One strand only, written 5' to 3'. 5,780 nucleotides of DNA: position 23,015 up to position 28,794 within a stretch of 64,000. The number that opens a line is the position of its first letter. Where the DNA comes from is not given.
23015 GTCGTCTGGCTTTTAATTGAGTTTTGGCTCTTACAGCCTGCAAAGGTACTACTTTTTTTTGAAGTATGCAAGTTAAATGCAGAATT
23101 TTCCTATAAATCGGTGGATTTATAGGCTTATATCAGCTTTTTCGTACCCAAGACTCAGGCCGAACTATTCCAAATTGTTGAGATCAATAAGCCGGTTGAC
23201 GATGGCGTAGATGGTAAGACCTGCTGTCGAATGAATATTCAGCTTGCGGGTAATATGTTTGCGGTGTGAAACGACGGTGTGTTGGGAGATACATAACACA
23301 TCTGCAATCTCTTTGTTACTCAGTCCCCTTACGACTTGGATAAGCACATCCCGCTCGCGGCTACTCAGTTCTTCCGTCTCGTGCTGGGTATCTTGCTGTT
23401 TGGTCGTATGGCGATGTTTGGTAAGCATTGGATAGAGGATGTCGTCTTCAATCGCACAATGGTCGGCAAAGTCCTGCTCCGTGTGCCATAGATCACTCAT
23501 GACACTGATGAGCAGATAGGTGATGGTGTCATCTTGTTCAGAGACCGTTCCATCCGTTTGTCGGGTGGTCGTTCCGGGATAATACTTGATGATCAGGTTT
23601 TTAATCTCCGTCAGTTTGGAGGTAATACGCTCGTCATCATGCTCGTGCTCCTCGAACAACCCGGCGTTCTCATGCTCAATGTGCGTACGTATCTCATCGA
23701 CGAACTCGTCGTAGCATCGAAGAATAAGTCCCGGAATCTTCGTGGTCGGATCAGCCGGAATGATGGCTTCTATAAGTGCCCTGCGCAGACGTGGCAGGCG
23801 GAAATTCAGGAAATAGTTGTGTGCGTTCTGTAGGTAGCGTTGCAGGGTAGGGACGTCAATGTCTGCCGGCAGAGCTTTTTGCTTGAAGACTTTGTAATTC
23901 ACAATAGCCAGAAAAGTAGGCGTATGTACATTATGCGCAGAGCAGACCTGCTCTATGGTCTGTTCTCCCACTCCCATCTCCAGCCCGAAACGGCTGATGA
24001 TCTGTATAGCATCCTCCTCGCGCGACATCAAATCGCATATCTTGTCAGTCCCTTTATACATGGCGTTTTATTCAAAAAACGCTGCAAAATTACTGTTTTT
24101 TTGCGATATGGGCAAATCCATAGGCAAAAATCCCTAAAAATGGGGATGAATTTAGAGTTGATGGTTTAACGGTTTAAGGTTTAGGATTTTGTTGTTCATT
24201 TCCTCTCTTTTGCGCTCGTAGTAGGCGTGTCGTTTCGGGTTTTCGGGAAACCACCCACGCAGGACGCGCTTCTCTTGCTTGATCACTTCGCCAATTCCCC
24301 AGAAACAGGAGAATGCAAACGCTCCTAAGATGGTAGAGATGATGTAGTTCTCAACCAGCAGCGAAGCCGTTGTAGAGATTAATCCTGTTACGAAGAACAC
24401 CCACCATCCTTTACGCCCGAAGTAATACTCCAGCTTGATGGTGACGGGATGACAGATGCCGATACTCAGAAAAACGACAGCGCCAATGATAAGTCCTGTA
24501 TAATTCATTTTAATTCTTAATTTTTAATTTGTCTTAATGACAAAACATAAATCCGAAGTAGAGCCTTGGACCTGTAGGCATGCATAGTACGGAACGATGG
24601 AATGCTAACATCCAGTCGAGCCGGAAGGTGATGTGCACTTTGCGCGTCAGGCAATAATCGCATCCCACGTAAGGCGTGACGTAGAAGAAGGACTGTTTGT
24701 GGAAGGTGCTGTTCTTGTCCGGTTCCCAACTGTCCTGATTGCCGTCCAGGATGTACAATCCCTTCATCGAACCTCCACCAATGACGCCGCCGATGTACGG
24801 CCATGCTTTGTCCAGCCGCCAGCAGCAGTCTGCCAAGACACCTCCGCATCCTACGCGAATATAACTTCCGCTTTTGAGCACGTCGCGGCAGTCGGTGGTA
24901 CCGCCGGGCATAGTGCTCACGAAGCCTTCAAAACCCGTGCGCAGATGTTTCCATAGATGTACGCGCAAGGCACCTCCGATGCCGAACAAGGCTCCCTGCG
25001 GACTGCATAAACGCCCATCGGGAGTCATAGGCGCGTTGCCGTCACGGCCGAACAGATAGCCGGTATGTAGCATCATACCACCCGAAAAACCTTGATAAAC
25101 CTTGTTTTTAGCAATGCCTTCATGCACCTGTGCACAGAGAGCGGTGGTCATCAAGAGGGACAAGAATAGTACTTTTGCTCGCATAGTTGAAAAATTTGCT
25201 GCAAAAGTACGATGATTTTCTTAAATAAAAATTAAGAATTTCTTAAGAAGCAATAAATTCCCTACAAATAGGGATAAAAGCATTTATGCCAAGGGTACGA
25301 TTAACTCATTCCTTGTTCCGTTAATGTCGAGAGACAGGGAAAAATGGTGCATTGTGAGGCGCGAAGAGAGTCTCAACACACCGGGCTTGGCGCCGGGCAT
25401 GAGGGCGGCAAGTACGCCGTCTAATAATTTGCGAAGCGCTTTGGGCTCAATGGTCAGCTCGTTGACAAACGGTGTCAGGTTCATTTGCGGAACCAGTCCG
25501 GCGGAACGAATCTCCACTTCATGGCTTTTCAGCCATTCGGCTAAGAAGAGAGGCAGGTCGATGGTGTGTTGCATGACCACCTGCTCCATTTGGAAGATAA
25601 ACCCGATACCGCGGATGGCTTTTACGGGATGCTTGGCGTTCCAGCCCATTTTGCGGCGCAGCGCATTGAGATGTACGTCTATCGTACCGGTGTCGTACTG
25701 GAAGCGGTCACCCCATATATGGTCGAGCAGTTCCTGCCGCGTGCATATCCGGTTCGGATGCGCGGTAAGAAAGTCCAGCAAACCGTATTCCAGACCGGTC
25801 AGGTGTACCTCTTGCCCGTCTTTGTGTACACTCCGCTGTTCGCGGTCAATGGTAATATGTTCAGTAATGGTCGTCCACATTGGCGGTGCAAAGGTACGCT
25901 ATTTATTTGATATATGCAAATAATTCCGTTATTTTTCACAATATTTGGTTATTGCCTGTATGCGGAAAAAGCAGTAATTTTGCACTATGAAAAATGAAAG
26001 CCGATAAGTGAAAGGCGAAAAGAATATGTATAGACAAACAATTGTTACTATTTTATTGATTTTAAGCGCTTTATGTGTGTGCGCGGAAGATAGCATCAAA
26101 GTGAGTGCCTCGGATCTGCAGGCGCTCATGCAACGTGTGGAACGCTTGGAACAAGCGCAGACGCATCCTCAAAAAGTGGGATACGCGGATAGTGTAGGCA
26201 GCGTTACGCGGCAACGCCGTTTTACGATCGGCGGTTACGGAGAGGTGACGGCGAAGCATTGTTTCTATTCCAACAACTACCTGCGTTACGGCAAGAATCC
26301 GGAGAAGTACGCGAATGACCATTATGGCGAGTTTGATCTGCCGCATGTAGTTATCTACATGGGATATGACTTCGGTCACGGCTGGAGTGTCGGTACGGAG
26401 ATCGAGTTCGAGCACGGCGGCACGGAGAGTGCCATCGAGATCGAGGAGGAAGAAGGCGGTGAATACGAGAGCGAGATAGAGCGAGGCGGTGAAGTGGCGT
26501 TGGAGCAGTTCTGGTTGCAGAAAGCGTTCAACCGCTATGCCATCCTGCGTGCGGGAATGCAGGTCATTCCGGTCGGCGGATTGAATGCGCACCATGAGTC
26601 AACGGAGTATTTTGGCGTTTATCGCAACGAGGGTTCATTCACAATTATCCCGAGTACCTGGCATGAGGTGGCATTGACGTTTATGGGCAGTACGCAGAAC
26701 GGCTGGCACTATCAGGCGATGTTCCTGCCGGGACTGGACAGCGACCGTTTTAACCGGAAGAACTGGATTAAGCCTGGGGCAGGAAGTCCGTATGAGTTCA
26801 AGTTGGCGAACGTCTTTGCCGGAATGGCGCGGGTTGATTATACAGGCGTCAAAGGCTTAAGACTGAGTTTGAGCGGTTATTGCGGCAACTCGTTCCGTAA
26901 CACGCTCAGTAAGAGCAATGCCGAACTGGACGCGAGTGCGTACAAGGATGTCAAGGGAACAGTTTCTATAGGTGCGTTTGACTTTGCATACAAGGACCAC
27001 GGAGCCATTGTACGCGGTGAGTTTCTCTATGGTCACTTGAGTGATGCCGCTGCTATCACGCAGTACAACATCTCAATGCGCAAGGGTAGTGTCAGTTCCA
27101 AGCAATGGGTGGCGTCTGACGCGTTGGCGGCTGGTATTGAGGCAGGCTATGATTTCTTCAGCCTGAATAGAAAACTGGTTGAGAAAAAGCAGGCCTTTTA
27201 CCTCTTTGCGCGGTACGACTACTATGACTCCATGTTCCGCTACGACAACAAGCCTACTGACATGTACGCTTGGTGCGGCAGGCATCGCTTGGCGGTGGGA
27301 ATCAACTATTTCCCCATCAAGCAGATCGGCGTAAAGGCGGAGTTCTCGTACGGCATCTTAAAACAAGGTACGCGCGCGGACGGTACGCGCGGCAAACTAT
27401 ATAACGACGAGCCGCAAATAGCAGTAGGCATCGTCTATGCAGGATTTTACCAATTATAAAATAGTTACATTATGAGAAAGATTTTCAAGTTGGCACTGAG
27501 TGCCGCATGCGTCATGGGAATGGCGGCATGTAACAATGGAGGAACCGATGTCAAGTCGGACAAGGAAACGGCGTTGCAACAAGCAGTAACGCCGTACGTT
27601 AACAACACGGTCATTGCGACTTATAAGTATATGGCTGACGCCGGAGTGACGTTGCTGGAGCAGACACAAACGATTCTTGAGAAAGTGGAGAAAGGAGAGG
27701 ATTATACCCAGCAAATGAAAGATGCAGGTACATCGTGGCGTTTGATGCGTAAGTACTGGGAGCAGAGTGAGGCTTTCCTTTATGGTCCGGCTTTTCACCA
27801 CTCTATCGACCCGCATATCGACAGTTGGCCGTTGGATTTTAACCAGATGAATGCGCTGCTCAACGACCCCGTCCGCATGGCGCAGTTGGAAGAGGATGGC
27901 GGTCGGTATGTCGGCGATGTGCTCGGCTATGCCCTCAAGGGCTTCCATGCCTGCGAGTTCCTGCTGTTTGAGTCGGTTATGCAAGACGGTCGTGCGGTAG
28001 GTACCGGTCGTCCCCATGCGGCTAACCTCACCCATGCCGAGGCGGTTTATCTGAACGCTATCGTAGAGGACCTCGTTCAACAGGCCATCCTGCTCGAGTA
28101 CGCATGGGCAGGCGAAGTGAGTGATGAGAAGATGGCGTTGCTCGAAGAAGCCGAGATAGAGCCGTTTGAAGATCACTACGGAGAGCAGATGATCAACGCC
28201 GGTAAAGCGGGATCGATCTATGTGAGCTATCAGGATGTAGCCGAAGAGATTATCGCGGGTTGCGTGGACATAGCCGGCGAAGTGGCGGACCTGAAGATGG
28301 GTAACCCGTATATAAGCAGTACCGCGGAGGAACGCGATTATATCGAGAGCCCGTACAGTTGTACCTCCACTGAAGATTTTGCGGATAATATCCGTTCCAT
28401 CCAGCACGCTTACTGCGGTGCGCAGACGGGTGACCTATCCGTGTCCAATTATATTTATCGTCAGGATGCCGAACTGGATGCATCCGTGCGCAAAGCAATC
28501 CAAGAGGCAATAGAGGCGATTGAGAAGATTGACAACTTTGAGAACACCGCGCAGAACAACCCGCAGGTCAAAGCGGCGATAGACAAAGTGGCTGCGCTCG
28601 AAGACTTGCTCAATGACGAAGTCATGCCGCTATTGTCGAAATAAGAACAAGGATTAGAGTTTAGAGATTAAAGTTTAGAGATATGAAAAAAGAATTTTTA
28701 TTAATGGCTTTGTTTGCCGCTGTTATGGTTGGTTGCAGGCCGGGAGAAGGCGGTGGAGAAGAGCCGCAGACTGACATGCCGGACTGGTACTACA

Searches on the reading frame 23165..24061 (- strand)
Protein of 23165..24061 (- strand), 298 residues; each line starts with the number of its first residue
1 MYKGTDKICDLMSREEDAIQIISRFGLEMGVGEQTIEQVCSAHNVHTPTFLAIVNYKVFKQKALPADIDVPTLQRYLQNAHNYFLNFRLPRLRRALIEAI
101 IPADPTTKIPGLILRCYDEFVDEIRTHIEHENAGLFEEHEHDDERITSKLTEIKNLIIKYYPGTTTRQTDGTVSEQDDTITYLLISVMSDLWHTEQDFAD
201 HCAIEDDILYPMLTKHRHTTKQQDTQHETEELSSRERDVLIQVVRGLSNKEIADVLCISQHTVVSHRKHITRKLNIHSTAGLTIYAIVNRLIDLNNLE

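Call 80: search_protein_families(library=pfam, proteins=[window:23165-24061:-], max_evalue=0.0001)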
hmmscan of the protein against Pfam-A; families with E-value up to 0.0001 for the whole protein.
window:23165-24061:- (298 aa): 2 families
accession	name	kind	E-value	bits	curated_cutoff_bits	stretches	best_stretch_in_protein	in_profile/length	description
PF00196.25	GerE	-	1.6e-17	63.3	23.5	1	231-286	2-57/57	Bacterial regulatory proteins, luxR family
PF01814.28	Hemerythrin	-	5.8e-07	30.5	25.3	1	76-213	5-127/127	Hemerythrin HHE cation binding domain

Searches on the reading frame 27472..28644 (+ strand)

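Call 80: search_protein_families(library=pfam, proteins=[window:27472-28644:+], max_evalue=0.0001)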
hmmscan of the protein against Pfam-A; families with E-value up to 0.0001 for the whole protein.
window:27472-28644:+ (390 aa): 1 family
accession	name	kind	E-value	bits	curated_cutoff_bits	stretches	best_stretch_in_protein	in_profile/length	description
PF09375.15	Peptidase_M75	-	9.1e-40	137.4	23.5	1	48-380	2-285/288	Imelysin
